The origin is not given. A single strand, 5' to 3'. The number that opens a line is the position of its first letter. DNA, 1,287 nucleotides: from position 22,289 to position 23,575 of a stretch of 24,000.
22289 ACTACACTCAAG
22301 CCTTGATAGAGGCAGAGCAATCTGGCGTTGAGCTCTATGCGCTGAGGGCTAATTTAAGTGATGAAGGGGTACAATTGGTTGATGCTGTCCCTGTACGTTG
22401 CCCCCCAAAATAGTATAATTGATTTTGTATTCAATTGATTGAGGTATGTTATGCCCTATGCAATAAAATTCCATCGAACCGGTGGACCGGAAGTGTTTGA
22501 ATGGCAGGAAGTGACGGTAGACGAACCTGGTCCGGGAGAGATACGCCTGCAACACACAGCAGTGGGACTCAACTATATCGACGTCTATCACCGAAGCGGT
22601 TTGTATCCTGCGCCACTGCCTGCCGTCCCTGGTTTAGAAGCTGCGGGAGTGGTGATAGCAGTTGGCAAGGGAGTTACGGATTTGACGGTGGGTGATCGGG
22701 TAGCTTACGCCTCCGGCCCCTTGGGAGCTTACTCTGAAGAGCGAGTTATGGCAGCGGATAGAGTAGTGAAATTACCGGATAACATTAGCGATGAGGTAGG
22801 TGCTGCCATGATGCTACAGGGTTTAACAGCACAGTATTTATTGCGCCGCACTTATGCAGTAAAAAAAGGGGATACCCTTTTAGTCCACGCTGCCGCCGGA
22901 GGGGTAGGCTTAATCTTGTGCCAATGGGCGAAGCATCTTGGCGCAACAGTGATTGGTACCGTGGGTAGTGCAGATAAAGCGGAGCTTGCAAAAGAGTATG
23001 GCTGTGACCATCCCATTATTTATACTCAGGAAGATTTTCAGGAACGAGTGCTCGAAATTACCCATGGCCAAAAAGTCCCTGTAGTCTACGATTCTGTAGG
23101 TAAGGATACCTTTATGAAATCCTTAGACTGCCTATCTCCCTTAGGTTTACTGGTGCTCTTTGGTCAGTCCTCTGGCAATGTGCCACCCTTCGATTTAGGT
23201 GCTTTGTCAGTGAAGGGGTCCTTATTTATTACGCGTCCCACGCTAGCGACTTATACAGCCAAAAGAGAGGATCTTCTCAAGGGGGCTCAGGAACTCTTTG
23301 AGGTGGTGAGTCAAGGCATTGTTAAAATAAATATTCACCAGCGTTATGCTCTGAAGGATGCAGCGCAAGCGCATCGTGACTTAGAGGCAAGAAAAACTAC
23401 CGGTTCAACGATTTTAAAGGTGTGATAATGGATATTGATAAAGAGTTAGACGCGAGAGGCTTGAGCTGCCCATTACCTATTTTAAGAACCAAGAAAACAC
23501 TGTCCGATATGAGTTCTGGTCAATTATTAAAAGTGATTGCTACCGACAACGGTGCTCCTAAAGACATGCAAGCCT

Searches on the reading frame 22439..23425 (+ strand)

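Call 11: search_protein_families(library=pfam, proteins=[window:22439-23425:+], max_evalue=0.01)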
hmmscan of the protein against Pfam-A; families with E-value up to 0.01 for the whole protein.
window:22439-23425:+ (328 aa): 3 families
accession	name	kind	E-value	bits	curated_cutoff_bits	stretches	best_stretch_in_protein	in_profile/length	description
PF00107.32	ADH_zinc_N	-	3e-26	92.3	31.8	1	155-267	1-118/129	Zinc-binding dehydrogenase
PF13602.12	ADH_zinc_N_2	-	1.8e-20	74.6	27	1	188-326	2-134/134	Zinc-binding dehydrogenase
PF08240.17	ADH_N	-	2.6e-16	60.2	23.5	1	31-114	1-104/104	Alcohol dehydrogenase GroES-like domain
